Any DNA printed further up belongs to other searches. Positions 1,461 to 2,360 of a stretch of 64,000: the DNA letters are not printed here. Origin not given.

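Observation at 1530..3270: Low-GC two-gene cassette (small nucleotidyltransferase + DUF262-only protein) inserted moron-like in a phage remnant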

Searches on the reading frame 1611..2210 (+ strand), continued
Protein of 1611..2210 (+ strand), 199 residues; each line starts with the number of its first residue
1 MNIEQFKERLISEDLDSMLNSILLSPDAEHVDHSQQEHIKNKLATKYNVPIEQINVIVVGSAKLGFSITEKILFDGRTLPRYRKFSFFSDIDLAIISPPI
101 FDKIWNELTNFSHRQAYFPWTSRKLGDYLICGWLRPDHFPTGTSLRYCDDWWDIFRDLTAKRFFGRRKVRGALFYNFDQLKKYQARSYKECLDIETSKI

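Call 37: get_annotated_region(hit=H1, flank=5000)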
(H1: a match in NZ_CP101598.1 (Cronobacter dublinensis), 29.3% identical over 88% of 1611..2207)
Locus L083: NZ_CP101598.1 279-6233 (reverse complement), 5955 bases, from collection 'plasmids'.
description: Cronobacter dublinensis strain CFSA A84 plasmid pA84-3, complete sequence
organism: Cronobacter dublinensis (NCBI taxid 413497)
taxonomy: Bacteria; Pseudomonadota; Gammaproteobacteria; Enterobacterales; Enterobacteriaceae; Cronobacter; Cronobacter dublinensis
host: -; source: Cereal-based food (noodle) for infant; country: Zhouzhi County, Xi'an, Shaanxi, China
typing (MOB-suite, as given by PLSDB): non-mobilizable
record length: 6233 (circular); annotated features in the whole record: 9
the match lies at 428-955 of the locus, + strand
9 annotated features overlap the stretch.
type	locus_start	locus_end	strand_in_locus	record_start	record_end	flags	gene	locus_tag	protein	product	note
CDS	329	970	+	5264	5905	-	-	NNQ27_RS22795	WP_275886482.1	hypothetical protein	-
CDS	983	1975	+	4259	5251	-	-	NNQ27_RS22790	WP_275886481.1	DUF262 domain-containing protein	-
CDS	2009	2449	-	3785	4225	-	-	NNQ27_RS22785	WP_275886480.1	hypothetical protein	-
CDS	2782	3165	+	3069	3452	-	-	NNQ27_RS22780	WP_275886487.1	hypothetical protein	-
CDS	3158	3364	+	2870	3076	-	-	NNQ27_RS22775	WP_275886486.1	hypothetical protein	-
CDS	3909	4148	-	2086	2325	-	-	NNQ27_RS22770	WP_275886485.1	DUF2442 domain-containing protein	-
CDS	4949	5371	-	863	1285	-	-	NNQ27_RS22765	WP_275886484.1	helix-turn-helix domain-containing protein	-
CDS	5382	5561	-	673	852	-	-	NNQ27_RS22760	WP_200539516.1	Rop family plasmid primer RNA-binding protein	-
CDS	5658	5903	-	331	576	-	-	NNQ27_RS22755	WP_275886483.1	hypothetical protein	-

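Call 43: find_encoding_contigs(protein=P0014, flank=10000, max_places=4)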
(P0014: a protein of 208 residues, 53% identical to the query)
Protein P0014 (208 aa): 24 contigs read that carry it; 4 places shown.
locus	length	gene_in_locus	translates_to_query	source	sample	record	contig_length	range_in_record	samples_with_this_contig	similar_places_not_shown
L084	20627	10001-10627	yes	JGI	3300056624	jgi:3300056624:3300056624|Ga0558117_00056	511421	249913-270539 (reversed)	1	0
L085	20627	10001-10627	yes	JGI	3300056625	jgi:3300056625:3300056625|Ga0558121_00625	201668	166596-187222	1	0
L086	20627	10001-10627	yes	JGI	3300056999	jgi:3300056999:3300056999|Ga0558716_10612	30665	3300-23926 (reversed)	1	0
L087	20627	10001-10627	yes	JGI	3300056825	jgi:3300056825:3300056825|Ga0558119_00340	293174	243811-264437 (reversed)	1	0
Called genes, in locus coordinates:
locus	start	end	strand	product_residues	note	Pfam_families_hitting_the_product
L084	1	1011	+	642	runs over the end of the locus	PF01839:FG-GAP (weak), PF13517:FG-GAP_3 (weak), PF01839:FG-GAP (weak), PF13517:FG-GAP_3 (weak), PF01839:FG-GAP, PF13517:FG-GAP_3 (weak), PF01839:FG-GAP (weak), PF18962:Por_Secre_tail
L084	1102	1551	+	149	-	PF12802:MarR_2, PF01047:MarR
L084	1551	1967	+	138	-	PF00472:RF-1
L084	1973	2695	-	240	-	-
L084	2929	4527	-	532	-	PF00009:GTP_EFTU, PF01926:MMR_HSR1 (weak), PF22042:EF-G_D2, PF16658:RF3_C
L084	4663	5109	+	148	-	PF04140:ICMT, PF04191:PEMT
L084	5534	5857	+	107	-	PF02592:Vut_1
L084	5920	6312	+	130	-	PF02592:Vut_1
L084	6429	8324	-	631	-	PF01807:Zn_ribbon_DnaG, PF08275:DNAG_N, PF01751:Toprim, PF13155:Toprim_2, PF13362:Toprim_3 (weak), PF13662:Toprim_4, PF10410:DnaB_bind (faint), PF28534:DUF8430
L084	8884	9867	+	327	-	PF04607:RelA_SpoT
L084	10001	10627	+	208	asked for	-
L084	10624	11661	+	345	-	PF03235:GmrSD_N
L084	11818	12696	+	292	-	-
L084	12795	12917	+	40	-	-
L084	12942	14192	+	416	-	PF00145:DNA_methylase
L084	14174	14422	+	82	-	-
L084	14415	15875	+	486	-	PF13589:HATPase_c_3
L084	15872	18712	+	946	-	PF10593:Z1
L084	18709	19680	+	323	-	PF14390:DUF4420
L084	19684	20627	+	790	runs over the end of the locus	PF22879:AIPR_N, PF10592:AIPR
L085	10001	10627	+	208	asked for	-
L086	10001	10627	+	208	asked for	-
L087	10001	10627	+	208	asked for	-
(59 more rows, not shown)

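Call 44: find_encoding_contigs(protein=P0016, flank=10000, max_places=2)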
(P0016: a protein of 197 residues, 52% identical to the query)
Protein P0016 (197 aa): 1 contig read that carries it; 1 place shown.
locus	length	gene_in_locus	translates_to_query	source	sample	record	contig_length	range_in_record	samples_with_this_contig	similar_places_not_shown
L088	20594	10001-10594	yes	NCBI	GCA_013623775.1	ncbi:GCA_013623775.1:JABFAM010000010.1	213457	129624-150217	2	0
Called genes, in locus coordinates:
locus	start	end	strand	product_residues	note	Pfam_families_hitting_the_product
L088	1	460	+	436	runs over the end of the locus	PF22807:TrAA12, PF23500:DUF7133, PF07995:GSDH, PF22807:TrAA12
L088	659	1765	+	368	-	PF00561:Abhydrolase_1, PF03096:Ndr (faint), PF12146:Hydrolase_4, PF12697:Abhydrolase_6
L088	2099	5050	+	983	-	PF13620:CarboxypepD_reg, PF13715:CarbopepD_reg_2, PF14905:OMP_b-brl_3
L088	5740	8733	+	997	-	PF01565:FAD_binding_4, PF02913:FAD-oxidase_C, PF13183:Fer4_8 (weak), PF13534:Fer4_17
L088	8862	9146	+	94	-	PF08681:TacA1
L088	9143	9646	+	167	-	PF13508:Acetyltransf_7 (weak), PF13673:Acetyltransf_10 (weak)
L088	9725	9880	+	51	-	-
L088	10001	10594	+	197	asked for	-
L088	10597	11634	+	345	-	PF03235:GmrSD_N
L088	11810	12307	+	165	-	-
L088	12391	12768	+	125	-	PF12680:SnoaL_2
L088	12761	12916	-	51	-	-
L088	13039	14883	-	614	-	PF02638:GHL10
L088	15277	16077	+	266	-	PF00520:Ion_trans, PF07885:Ion_trans_2, PF13248:Zn_ribbon_3 (weak)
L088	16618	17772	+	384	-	PF00072:Response_reg, PF00158:Sigma54_activat, PF14532:Sigma54_activ_2, PF00004:AAA (weak), PF07728:AAA_5 (weak), PF25601:AAA_lid_14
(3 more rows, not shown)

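Call 45: find_encoding_contigs(protein=P0049, flank=10000, max_places=2)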
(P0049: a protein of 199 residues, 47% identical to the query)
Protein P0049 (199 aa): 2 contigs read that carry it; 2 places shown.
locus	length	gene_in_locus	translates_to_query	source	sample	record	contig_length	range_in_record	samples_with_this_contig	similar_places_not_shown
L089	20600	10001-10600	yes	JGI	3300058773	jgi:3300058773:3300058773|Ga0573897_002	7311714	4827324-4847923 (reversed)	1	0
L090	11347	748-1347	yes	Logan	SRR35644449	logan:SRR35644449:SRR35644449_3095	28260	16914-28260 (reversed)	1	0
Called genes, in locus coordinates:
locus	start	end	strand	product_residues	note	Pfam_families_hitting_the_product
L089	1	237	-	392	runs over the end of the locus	PF01960:ArgJ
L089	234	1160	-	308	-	PF00551:Formyl_trans_N, PF02911:Formyl_trans_C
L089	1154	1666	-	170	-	PF01327:Pep_deformylase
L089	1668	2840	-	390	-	PF01264:Chorismate_synt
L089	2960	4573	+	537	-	PF00069:Pkinase, PF07714:PK_Tyr_Ser-Thr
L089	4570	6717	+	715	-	PF07690:MFS_1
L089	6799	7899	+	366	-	-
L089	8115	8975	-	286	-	-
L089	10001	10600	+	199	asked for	-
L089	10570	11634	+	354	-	PF03235:GmrSD_N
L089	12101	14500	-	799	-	PF03235:GmrSD_N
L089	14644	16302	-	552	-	PF03235:GmrSD_N, PF07510:GmrSD_C (faint)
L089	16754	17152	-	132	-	-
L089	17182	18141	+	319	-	-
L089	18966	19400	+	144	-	-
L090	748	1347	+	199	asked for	-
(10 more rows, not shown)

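Call 51: search_protein_representatives(alignment_id=A1)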
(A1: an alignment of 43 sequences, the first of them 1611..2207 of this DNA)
Query: 43 sequences, 200 profile positions. Proteins with E-value up to 0.001 (for the whole library): 875; up to 1e-10: 327; up to 1e-30: 80. The best 150 are listed.
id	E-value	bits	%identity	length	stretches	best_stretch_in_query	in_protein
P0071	1.5e-78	279.3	-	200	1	1-198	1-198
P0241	5.7e-77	274.2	-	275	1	3-197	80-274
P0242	4.3e-76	271.3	-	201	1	1-198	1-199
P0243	6.9e-73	260.8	-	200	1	1-197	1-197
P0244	7.1e-73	260.8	-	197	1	1-195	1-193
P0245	1.7e-71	256.3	-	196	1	2-195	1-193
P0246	4.1e-70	251.7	-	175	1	26-199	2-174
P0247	1.3e-67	243.6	-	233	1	1-194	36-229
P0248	4.4e-67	241.9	-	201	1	2-195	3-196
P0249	1.1e-66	240.5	-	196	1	3-196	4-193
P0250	6.2e-66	238.1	-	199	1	4-199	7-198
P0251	3.0e-64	232.6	-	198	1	1-196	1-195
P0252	2.1e-62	226.6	-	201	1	5-198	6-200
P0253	6.2e-61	221.8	-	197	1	2-193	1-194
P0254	6.4e-61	221.8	-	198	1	2-197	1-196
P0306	6.0e-33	130.5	-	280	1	5-196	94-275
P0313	6.3e-32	127.1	-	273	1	6-194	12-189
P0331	2.5e-28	115.4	-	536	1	4-183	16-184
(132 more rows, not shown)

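Call 53: search_protein_families(library=padloc, alignment_id=A2, max_evalue=1e-10)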
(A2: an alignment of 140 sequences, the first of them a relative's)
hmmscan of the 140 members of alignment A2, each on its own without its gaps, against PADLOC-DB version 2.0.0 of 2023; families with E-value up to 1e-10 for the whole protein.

A. member 1, L003:1740-4730:+ (997 aa): 0 families

B. families by the number of members that match (of 140 scanned): 137 families (the first 25 are shown)
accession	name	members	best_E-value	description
PDLC03279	MTase_II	6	6.7e-33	Type II methyltransferase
PDLC00029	DruM2|DruM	5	4e-136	DNA cytosine methylase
PDLC00026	DruM2|DruM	5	1.3e-118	DNA cytosine methylase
PDLC03378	MTase_II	5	2.8e-83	Type II methyltransferase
PDLC03307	MTase_II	5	7.8e-71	Type II methyltransferase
PDLC03234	MTase_II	5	2.1e-66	Type II methyltransferase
PDLC00033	DruM2|DruM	5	1.7e-64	DNA cytosine methylase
PDLC03326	MTase_II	5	2.6e-50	Type II methyltransferase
PDLC03272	MTase_II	5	9.1e-49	Type II methyltransferase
PDLC03237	MTase_II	5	1.9e-47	Type II methyltransferase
PDLC02649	DrmMII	5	2.5e-41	DrmMII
PDLC02656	DrmMII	5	3.5e-36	DrmMII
PDLC02650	DrmMII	5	6.2e-36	DrmMII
PDLC03225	MTase_II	5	1.3e-35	Type II methyltransferase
PDLC02648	DrmMII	5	1.3e-34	DrmMII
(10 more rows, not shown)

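Call 66: list_cluster_members(proteins=[P0331])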
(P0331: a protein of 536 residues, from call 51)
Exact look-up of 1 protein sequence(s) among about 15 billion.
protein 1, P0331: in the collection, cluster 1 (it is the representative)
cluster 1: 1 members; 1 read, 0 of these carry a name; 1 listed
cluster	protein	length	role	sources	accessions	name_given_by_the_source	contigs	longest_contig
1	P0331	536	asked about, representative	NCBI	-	-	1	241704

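Call 72: search_protein_families(library=pfam, alignment_id=A2, max_evalue=0.00001)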
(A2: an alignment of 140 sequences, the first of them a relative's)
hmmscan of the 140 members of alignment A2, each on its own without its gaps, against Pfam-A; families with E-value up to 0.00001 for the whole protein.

A. member 1, L003:1740-4730:+ (997 aa): 4 families
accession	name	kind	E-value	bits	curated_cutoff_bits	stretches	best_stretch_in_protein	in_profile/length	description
PF02913.24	FAD-oxidase_C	-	7.3e-48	163.9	21.2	1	297-544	3-248/248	FAD linked oxidases, C-terminal domain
PF01565.28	FAD_binding_4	-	7.1e-34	116.9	26.4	1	55-191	1-137/139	FAD binding domain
PF13534.11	Fer4_17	-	2.3e-09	38.1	22.2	1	584-661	2-61/61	4Fe-4S dicluster domain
PF13183.11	Fer4_8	-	2.8e-07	31.4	27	1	581-660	2-68/68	4Fe-4S dicluster domain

B. families by the number of members that match (of 140 scanned): 139 families (the first 25 are shown)
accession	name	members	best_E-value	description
PF00145.23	DNA_methylase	5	3.5e-58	C-5 cytosine-specific DNA methylase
PF03989.18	DNA_gyraseA_C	2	2.4e-51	DNA gyrase C-terminal domain, beta-propeller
PF00392.27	GntR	2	7.5e-28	Bacterial regulatory proteins, gntR family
PF17411.7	SmaI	2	5.4e-24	Type II site-specific deoxyribonuclease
PF08279.18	HTH_11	2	2.8e-13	HTH domain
PF01964.24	ThiC_Rad_SAM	1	1.4e-184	Radical SAM ThiC family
PF00873.25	ACR_tran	1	1.7e-171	AcrB/AcrD/AcrF family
PF20199.4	RepSA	1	3.9e-149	Replication initiator protein, pSAM2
PF08497.15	Radical_SAM_N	1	8.2e-138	Radical SAM N-terminal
PF00872.24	Transposase_mut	1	4.5e-115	Transposase, Mutator family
PF14486.12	DUF4432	1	6.7e-113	Domain of unknown function (DUF4432)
PF00303.24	Thymidylat_synt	1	7.1e-112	Thymidylate synthase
PF09126.16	NaeI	1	7.7e-108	Restriction endonuclease NaeI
PF00749.27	tRNA-synt_1c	1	6.3e-104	tRNA synthetases class I (E and Q), catalytic domain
PF19541.4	DUF6065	1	8.7e-103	Family of unknown function (DUF6065)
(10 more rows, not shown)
